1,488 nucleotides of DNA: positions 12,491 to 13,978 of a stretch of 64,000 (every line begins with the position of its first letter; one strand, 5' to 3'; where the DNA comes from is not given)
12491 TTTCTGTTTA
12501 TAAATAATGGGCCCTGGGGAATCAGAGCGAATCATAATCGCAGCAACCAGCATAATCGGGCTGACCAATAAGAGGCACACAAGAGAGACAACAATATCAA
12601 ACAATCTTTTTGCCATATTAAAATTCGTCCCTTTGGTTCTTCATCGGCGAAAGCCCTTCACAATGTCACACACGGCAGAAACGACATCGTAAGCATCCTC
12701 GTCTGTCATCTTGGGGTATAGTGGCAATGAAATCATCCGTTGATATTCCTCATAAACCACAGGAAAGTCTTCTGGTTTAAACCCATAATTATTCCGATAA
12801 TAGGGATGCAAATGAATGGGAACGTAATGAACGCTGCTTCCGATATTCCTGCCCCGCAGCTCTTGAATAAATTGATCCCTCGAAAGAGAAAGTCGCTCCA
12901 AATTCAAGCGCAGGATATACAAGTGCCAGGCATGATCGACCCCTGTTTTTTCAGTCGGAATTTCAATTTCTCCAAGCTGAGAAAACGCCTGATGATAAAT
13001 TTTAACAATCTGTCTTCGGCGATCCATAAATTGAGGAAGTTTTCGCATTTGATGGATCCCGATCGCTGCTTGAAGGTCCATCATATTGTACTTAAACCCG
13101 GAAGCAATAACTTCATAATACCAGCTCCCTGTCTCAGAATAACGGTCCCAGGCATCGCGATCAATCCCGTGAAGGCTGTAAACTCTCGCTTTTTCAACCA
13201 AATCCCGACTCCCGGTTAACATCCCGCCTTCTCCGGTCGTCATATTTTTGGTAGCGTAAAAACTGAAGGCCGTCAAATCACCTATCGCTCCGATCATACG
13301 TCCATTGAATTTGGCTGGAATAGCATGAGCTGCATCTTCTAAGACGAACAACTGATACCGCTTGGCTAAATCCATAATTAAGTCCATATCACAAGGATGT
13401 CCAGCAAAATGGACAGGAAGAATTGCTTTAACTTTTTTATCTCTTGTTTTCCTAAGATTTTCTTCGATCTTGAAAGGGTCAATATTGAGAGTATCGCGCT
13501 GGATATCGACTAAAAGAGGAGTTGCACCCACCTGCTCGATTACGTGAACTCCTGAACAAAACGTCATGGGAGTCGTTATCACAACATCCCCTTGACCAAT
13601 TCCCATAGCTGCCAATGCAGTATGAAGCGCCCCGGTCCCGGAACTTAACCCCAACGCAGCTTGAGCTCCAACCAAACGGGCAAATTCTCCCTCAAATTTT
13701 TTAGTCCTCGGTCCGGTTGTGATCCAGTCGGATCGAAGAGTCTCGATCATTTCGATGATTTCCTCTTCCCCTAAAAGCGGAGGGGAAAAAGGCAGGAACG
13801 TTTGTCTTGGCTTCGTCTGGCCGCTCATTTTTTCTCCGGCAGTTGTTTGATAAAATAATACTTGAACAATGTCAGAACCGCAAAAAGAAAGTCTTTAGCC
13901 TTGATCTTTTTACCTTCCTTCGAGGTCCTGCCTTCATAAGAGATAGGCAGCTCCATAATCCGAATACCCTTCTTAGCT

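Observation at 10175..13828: PglC-type phosphoglycosyltransferase fused to a PglF/CapD dehydratase, next to a PglE-like aminotransferase (diNAcBac/QuiNAc4N-type initiating sugar)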

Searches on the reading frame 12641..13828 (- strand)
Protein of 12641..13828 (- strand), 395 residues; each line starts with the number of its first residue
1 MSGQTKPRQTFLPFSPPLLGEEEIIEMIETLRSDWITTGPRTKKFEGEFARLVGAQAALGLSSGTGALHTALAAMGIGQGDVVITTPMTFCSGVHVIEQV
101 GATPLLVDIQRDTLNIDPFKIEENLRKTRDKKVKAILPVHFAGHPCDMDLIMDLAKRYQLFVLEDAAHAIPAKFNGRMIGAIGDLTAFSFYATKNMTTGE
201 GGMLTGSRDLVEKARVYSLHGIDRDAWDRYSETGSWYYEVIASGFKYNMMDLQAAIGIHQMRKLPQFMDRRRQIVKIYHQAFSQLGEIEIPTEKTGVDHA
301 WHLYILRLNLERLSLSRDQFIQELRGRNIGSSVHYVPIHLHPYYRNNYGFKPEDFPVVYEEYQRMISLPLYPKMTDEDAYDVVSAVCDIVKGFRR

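Call 3: search_protein_families(library=pfam, proteins=[window:12641-13828:-], max_evalue=0.01)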
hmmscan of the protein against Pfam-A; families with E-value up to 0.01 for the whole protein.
window:12641-13828:- (395 aa): 5 families
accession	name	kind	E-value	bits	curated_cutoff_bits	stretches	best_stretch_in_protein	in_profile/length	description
PF01041.23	DegT_DnrJ_EryC1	-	2.8e-121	405.6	19.8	1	19-386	3-359/360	DegT/DnrJ/EryC1/StrS aminotransferase family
PF01053.26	Cys_Met_Meta_PP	-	1.9e-05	23.8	27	1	39-180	51-188/381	Cys/Met metabolism PLP-dependent enzyme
PF01212.27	Beta_elim_lyase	-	7.4e-05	22.7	27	1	40-215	32-220/288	Beta-eliminating lyase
PF00155.27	Aminotran_1_2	-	7.9e-05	22.4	19.7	1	42-169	44-189/361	Aminotransferase class I and II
PF01276.26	OKR_DC_1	-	0.0019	17.4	27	1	44-178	70-216/417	Orn/Lys/Arg decarboxylase, major domain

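Call 4: search_protein_families(library=ncbifam, proteins=[window:12641-13828:-], max_evalue=0.001)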
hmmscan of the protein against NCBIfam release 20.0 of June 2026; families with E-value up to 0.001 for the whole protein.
window:12641-13828:- (395 aa): 12 families
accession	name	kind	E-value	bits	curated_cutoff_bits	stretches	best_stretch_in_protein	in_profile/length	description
TIGR03588.1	PseC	equivalog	4.4e-112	374.7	423.5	1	11-389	1-379/380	UDP-4-amino-4,6-dideoxy-N-acetyl-beta-L-altrosamine transaminase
NF008658.2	PRK11658.1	equivalog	5.4e-110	367.6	631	1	9-391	2-378/379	UDP-4-amino-4-deoxy-L-arabinose aminotransferase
NF008687.0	PRK11706.1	equivalog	1.5e-72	244.4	375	1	12-390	2-374/375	dTDP-4-amino-4,6-dideoxygalactose transaminase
TIGR04181.1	NHT_00031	hypoth_equivalog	1.4e-69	234.7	420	1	13-369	2-357/359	LegC family aminotransferase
TIGR02379.1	ECA_wecE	subfamily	2.2e-62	211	434.85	1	12-390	2-375/376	dTDP-4-amino-4,6-dideoxy-D-glucose transaminase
NF011936.0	PRK15407.1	equivalog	3.2e-52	177.7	423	1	6-389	31-435/440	lipopolysaccharide biosynthesis protein RfbH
TIGR04427.1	PLP_DesI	equivalog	7e-42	143.9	650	1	30-390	41-379/390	dTDP-4-dehydro-6-deoxyglucose aminotransferase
TIGR01325.1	O_suc_HS_sulf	equivalog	3.4e-05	22.6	510.05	1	38-213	52-222/380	O-succinylhomoserine sulfhydrylase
NF006097.0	PRK08249.1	equivalog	6.1e-05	21.5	600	1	38-218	64-239/402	cystathionine gamma-synthase family protein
NF006003.0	PRK08133.1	equivalog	8.5e-05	21.4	522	1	38-284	64-296/396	O-succinylhomoserine sulfhydrylase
TIGR01328.1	met_gam_lyase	equivalog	0.00012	21.1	549.7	1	39-219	58-233/391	methionine gamma-lyase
NF005588.0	PRK07309.1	equivalog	0.00028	19.9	576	1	64-166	100-206/391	pyridoxal phosphate-dependent aminotransferase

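Call 13: search_solved_structures(query=window:12641-13828:-, max_evalue=1e-20)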
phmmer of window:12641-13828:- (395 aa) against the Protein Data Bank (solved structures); distinct sequences matched with E-value up to 1e-20: 55.
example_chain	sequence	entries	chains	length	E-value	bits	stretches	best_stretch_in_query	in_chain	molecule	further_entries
1mdo_A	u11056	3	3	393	2.5e-89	303.3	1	6-389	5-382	ArnB aminotransferase | UDP-4-amino-4-deoxy-L-arabinose--oxoglutarate aminotransferase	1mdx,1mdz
4oca_A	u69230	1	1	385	1.9e-88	300.5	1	6-388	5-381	UDP-4-amino-4-deoxy-L-arabinose--oxoglutarate aminotransferase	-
8sng_A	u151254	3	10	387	2.8e-82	280.1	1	10-386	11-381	UDP-4-amino-4-deoxy-L-arabinose--oxoglutarate aminotransferase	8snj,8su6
4lc3_A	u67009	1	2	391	2.2e-75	257.4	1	9-391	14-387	Putative UDP-4-amino-4-deoxy-l-arabinose--oxoglutarate aminotransferase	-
6ewj_A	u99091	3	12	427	2.5e-71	244.1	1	10-383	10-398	Putative capsular polysaccharide biosynthesis protein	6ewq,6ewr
7b0d_A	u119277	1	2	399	4.7e-60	206.9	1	22-382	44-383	Glutamine--scyllo-inositol transaminase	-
3bn1_A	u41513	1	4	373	5e-60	206.9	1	17-387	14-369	Perosamine synthetase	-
3dr7_A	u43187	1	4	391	5.6e-60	206.7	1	17-387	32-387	Putative perosamine synthetase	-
7b0m_AAA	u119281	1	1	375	2.3e-59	204.7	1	15-375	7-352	Sugar aminotransferase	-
3dr4_A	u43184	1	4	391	3.8e-59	204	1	17-387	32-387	Putative perosamine synthetase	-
3uwc_A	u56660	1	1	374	1.5e-54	188.8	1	27-386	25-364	Nucleotide-sugar aminotransferase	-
3frk_A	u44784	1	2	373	4.1e-51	177.5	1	26-383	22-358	QdtB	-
9bgp_A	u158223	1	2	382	1.2e-50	176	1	14-391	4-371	aminotransferase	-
9bgr_A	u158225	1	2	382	8.2e-50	173.2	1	14-391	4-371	aminotransferase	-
5uid_A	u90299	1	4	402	6.2e-49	170.3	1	16-385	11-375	Aminotransferase TlmJ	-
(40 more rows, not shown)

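Call 34: search_dna_similar(query=window:12641-13828:-, collection=plasmids, mode=protein, max_rows=30)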
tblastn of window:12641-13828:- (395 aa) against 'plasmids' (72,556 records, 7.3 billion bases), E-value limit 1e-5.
Records with a match: 1294; places in all: 1810; records where one place covers at least 80% of the query: 838.
Best place of each record, by identity: <60% 1294.
By first word of the organism name: Rhizobium 140; Ralstonia 135; Streptomyces 134; Bacillus 113; Sinorhizobium 100; Pantoea 95; Escherichia 68; Staphylococcus 34; Azospirillum 26; Shigella 21; and 160 more.
By predicted mobility (MOB-suite, as given by PLSDB): non-mobilizable 804; mobilizable 269; conjugative 221.
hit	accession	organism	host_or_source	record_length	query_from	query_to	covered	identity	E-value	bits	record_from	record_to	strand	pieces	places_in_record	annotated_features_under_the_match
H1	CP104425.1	Shigella sonnei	Homo sapiens,human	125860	9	386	96%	47.1%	6e-102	338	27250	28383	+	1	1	DegT/DnrJ/EryC1/StrS family aminotransferase | glycosyltransferase family 2 protein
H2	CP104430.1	Shigella sonnei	Homo sapiens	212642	9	386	96%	47.1%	6e-102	338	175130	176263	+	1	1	DegT/DnrJ/EryC1/StrS family aminotransferase | glycosyltransferase family 2 protein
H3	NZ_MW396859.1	Shigella sonnei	-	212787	9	386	96%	47.1%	6e-102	338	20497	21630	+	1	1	DegT/DnrJ/EryC1/StrS family aminotransferase | glycosyltransferase family 2 protein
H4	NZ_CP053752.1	Shigella sonnei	Homo sapiens,stool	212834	9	386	96%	47.1%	6e-102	338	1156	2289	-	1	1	DegT/DnrJ/EryC1/StrS family aminotransferase | glycosyltransferase family 2 protein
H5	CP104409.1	Shigella sonnei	Homo sapiens,human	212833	9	386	96%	47.1%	6e-102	338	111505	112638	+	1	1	DegT/DnrJ/EryC1/StrS family aminotransferase | glycosyltransferase family 2 protein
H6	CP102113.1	Shigella sonnei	Homo sapiens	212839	9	386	96%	47.1%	6e-102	338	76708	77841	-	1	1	DegT/DnrJ/EryC1/StrS family aminotransferase | glycosyltransferase family 2 protein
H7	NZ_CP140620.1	Shigella sonnei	Homo sapiens,stool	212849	9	386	96%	47.1%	6e-102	338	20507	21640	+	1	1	DegT/DnrJ/EryC1/StrS family aminotransferase | glycosyltransferase family 2 protein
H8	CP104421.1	Shigella sonnei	Homo sapiens,human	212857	9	386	96%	47.1%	6e-102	338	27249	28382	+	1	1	DegT/DnrJ/EryC1/StrS family aminotransferase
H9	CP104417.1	Shigella sonnei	Homo sapiens,human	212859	9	386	96%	47.1%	6e-102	338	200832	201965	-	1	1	DegT/DnrJ/EryC1/StrS family aminotransferase | glycosyltransferase family 2 protein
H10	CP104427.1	Shigella sonnei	Homo sapiens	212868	9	386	96%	47.1%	6e-102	338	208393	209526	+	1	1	DegT/DnrJ/EryC1/StrS family aminotransferase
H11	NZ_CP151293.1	Shigella sonnei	Homo sapiens,whole organism,stool sample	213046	9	386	96%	47.1%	6e-102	338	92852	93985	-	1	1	DegT/DnrJ/EryC1/StrS family aminotransferase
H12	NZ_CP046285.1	Shigella sonnei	Homo sapiens,clinical isolate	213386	9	386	96%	47.1%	6e-102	338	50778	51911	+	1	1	DegT/DnrJ/EryC1/StrS family aminotransferase | glycosyltransferase family 2 protein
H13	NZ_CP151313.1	Shigella sonnei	-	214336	9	386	96%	47.1%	6e-102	338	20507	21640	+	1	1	DegT/DnrJ/EryC1/StrS family aminotransferase | glycosyltransferase family 2 protein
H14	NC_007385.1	Shigella sonnei Ss046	-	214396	9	386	96%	47.1%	6e-102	338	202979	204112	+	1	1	DegT/DnrJ/EryC1/StrS family aminotransferase | glycosyltransferase family 2 protein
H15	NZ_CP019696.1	Shigella sonnei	Homo sapiens,feces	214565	9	386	96%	47.1%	6e-102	338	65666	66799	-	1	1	DegT/DnrJ/EryC1/StrS family aminotransferase | glycosyltransferase family 2 protein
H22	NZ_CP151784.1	Priestia megaterium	whole organism,soil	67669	9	391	97%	46.0%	9e-101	335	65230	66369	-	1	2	DegT/DnrJ/EryC1/StrS family aminotransferase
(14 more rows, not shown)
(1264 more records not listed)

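Call 36: get_annotated_region(hit=H14, flank=9000)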
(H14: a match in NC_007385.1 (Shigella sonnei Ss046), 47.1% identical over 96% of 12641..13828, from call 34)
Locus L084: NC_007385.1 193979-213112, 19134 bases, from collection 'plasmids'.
description: Shigella sonnei Ss046 plasmid pSS_046, complete sequence
organism: Shigella sonnei Ss046 (NCBI taxid 300269)
taxonomy: Bacteria; Pseudomonadota; Gammaproteobacteria; Enterobacterales; Enterobacteriaceae; Shigella; Shigella sonnei; Shigella sonnei Ss046
host: -; source: -; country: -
typing (MOB-suite, as given by PLSDB): conjugative; replicon IncFIA; relaxase MOBF,MOBF,MOBP; mating-pair formation MPF_Unknown
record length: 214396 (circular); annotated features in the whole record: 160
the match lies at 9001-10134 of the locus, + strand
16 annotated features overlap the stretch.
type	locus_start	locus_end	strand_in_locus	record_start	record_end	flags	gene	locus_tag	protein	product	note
CDS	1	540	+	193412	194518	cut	-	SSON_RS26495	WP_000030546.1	Wzz/FepE/Etk N-terminal domain-containing protein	GO:0009103 - lipopolysaccharide biosynthetic process [Evidence IEA]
CDS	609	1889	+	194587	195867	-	tviB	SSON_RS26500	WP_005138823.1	Vi polysaccharide biosynthesis UDP-N-acetylglucosamine C-6 dehydrogenase TviB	GO:0000271 - polysaccharide biosynthetic process [Evidence IEA]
CDS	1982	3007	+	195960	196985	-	-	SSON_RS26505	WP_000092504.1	NAD-dependent epimerase/dehydratase family protein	-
CDS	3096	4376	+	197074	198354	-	-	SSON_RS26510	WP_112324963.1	oligosaccharide flippase family protein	-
CDS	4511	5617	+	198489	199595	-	-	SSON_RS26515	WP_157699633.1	O-antigen ligase family protein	GO:0009103 - lipopolysaccharide biosynthetic process [Evidence IEA]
CDS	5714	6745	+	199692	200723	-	-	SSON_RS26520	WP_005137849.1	IS630-like element IS630 family transposase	GO:0006313 - DNA transposition [Evidence IEA]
CDS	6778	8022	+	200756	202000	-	wbgV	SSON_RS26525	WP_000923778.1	UDP-GalNAcA C5 epimerase WbgV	-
CDS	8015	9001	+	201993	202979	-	-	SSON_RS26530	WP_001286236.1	glycosyltransferase family 2 protein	-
CDS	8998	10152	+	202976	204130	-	-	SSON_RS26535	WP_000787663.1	DegT/DnrJ/EryC1/StrS family aminotransferase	-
CDS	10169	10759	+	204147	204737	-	-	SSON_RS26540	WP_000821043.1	sugar transferase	GO:0006486 - protein glycosylation [Evidence IEA]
CDS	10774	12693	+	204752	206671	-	-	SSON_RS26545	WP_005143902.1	nucleoside-diphosphate sugar epimerase/dehydratase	GO:0000271 - polysaccharide biosynthetic process [Evidence IEA]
CDS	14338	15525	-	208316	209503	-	-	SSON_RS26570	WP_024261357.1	IS91 family transposase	-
CDS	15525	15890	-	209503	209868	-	-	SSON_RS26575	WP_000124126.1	hypothetical protein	-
CDS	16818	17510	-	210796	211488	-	ospZ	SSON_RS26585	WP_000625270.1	type III secretion system effector cysteine methyltransferase OspZ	-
CDS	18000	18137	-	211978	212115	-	-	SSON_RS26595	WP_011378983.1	hypothetical protein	-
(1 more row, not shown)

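Call 37: get_annotated_region(hit=H22, flank=6000)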
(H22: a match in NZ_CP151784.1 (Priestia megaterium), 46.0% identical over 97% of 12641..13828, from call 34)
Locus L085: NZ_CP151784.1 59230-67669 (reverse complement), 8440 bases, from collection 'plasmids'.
description: Priestia megaterium strain IMGN6 plasmid unnamed4, complete sequence
organism: Priestia megaterium (NCBI taxid 1404)
taxonomy: Bacteria; Bacillota; Bacilli; Bacillales; Bacillaceae; Priestia; Priestia megaterium
host: -; source: whole organism,soil; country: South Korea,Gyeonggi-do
typing (MOB-suite, as given by PLSDB): non-mobilizable; replicon rep_cluster_237
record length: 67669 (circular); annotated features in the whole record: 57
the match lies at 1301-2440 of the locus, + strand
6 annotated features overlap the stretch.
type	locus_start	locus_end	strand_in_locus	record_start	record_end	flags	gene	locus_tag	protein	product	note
CDS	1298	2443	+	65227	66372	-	-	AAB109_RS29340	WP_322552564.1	DegT/DnrJ/EryC1/StrS family aminotransferase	-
CDS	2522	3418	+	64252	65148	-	-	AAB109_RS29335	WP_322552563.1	GNAT family N-acetyltransferase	-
CDS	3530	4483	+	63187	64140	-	-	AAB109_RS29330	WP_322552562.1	D-glucuronyl C5-epimerase family protein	-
CDS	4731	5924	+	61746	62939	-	-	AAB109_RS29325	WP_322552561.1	glycosyltransferase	-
CDS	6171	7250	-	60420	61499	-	wecB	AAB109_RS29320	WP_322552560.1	UDP-N-acetylglucosamine 2-epimerase (non-hydrolyzing)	GO:0009103 - lipopolysaccharide biosynthetic process [Evidence IEA]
CDS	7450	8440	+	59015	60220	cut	-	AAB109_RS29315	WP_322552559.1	glycosyltransferase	-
